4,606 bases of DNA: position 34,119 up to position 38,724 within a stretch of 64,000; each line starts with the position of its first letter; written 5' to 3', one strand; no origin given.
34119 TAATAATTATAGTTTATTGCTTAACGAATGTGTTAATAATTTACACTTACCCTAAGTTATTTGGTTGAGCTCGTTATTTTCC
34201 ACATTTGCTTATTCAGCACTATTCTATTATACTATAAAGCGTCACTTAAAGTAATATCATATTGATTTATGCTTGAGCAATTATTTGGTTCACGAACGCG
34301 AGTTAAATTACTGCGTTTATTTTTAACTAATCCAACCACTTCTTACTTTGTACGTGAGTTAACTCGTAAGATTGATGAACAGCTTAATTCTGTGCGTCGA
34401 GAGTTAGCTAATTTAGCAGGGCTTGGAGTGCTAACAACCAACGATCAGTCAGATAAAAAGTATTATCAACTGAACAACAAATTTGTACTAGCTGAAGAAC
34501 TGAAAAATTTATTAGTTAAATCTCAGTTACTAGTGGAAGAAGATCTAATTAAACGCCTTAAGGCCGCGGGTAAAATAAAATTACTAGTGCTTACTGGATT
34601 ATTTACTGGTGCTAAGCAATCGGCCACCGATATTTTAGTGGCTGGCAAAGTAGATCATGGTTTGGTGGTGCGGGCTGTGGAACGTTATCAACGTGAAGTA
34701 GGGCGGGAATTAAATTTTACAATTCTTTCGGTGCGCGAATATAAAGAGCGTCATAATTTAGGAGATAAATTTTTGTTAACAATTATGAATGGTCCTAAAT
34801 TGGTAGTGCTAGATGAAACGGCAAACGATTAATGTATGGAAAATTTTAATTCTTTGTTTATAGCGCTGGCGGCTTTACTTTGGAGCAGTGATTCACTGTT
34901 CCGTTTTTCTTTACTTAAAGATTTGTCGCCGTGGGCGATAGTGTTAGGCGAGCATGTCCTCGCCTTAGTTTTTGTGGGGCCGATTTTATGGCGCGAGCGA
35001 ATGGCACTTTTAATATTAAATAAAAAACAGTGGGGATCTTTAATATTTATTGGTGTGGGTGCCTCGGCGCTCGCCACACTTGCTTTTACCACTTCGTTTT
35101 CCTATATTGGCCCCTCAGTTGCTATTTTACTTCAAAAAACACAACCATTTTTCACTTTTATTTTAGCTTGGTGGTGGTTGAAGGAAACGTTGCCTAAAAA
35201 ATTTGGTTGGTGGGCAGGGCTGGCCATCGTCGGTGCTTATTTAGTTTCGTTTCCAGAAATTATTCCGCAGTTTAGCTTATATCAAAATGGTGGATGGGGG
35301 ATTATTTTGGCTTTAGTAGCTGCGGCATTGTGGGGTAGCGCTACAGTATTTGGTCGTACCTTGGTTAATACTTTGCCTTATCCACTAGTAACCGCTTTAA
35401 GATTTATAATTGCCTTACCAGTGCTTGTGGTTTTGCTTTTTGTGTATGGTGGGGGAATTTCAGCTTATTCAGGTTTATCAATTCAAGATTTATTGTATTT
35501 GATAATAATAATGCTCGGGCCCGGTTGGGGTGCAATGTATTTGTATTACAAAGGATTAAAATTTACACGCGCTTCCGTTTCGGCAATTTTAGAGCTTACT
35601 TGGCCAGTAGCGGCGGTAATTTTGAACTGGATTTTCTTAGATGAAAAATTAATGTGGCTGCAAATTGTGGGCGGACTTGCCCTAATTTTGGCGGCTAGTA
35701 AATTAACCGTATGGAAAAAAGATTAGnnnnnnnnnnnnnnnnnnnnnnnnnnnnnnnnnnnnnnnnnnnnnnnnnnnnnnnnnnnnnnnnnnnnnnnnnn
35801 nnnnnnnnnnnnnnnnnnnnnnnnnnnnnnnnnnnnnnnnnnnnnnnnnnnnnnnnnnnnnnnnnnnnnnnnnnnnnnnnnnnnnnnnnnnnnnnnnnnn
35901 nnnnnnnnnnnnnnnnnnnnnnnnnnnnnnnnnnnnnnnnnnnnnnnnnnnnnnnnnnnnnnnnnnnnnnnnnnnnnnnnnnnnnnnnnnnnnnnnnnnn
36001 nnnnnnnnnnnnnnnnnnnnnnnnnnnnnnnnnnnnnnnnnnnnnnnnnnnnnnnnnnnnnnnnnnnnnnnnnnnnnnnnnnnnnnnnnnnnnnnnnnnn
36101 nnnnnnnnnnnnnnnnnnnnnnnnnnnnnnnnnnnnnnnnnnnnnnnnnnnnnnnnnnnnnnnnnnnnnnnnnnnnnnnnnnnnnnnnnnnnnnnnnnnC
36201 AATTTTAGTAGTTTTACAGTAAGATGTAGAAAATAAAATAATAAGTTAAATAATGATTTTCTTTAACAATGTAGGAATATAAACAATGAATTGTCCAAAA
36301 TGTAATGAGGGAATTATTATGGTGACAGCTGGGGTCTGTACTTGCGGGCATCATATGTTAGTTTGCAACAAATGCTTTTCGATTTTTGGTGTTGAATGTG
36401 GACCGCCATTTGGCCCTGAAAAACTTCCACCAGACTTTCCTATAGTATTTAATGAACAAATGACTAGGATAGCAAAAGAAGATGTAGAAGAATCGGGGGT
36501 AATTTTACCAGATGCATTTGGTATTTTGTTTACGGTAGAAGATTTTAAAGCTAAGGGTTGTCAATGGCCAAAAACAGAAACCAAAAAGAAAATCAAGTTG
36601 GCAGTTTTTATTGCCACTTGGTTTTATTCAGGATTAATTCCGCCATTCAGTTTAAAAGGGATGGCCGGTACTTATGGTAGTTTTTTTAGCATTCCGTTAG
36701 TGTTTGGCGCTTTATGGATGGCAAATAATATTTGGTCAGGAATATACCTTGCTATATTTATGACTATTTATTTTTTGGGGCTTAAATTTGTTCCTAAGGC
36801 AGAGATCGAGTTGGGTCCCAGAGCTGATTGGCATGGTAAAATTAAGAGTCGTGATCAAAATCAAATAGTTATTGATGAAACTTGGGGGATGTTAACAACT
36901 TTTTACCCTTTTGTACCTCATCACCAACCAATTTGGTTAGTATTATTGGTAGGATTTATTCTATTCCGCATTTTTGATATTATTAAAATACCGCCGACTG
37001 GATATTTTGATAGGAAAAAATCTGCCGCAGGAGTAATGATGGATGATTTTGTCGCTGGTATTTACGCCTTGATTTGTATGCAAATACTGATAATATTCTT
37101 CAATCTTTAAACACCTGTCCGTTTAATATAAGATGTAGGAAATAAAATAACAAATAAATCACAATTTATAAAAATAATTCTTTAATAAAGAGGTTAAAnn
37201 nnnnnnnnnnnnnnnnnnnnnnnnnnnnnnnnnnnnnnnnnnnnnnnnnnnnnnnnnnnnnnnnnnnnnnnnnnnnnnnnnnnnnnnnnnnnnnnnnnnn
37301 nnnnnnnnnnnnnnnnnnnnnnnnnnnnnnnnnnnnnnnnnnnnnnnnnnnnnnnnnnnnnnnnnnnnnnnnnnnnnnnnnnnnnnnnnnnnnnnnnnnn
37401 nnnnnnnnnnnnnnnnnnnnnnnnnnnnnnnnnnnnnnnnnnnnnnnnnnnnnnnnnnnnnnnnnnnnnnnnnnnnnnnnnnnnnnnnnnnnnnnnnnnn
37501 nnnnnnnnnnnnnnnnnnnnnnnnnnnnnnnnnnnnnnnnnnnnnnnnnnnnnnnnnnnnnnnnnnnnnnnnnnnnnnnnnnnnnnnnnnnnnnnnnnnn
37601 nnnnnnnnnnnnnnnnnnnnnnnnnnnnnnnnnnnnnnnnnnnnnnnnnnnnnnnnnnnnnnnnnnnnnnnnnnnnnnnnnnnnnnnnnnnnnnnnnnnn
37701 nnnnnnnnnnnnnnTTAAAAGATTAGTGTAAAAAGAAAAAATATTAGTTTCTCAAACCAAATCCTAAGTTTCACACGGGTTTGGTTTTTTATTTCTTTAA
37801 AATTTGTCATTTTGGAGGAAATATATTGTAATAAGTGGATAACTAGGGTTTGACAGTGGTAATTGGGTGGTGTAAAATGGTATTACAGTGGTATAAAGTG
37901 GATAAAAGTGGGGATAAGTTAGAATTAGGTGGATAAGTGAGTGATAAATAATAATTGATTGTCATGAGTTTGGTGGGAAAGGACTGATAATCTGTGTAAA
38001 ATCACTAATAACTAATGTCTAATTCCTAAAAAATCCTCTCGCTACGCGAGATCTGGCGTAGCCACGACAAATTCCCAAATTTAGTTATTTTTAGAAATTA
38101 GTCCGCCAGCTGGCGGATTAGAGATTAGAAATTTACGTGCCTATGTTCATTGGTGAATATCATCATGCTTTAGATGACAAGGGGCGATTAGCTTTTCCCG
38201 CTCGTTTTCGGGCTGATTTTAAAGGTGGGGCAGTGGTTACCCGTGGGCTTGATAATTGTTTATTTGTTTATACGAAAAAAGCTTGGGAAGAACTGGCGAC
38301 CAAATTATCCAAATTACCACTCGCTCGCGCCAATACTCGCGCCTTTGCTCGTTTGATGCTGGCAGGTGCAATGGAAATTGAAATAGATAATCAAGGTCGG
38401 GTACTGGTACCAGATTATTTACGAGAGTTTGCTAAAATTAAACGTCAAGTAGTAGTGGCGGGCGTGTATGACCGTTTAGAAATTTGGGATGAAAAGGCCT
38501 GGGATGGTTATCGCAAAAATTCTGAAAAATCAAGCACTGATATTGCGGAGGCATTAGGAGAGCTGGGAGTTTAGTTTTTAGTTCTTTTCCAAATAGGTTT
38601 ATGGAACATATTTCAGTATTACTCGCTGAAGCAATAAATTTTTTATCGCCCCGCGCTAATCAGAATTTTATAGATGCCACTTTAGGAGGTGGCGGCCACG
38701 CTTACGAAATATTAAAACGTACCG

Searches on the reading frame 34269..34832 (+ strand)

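Call 37: search_protein_families(library=pfam, proteins=[window:34269-34832:+])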
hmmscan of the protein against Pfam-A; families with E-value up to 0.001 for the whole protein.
window:34269-34832:+ (187 aa): 1 family
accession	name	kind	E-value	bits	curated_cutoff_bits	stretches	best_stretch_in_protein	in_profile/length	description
PF24033.1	DUF7342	-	0.00024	21.6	31.6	1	9-85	4-77/150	Family of unknown function (DUF7342)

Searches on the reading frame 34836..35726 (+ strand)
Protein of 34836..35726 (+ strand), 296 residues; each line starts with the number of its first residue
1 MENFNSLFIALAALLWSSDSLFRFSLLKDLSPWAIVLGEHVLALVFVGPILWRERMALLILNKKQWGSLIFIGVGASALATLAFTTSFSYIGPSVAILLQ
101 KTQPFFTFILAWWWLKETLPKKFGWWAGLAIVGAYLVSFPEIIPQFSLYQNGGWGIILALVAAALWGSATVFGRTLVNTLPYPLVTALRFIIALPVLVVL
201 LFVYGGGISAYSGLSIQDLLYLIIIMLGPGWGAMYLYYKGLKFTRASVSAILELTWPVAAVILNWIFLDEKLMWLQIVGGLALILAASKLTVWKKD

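Call 37: search_protein_families(library=pfam, proteins=[window:34836-35726:+])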
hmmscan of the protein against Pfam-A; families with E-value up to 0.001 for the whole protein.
window:34836-35726:+ (296 aa): 1 family
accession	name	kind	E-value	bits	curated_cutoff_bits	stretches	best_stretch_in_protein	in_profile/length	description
PF00892.27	EamA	-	3.4e-40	137.9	28.2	2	154-287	2-130/135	EamA-like transporter family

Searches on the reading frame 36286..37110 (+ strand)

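Call 82: search_protein_families(library=pfam, proteins=[window:36286-37110:+])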
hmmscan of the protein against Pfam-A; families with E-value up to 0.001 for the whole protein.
window:36286-37110:+ (274 aa): 1 family
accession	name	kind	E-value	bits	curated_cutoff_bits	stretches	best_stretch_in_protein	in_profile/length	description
PF04608.18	PgpA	-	3.8e-28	98.6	28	1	108-268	1-140/141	Phosphatidylglycerophosphatase A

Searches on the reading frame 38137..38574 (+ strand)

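Call 37: search_protein_families(library=pfam, proteins=[window:38137-38574:+])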
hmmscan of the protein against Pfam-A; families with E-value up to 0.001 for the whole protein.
window:38137-38574:+ (145 aa): 1 family
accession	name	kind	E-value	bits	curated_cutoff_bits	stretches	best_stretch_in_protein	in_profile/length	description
PF02381.23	MraZ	-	3.9e-41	139.3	23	2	74-139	1-67/72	MraZ protein, putative antitoxin-like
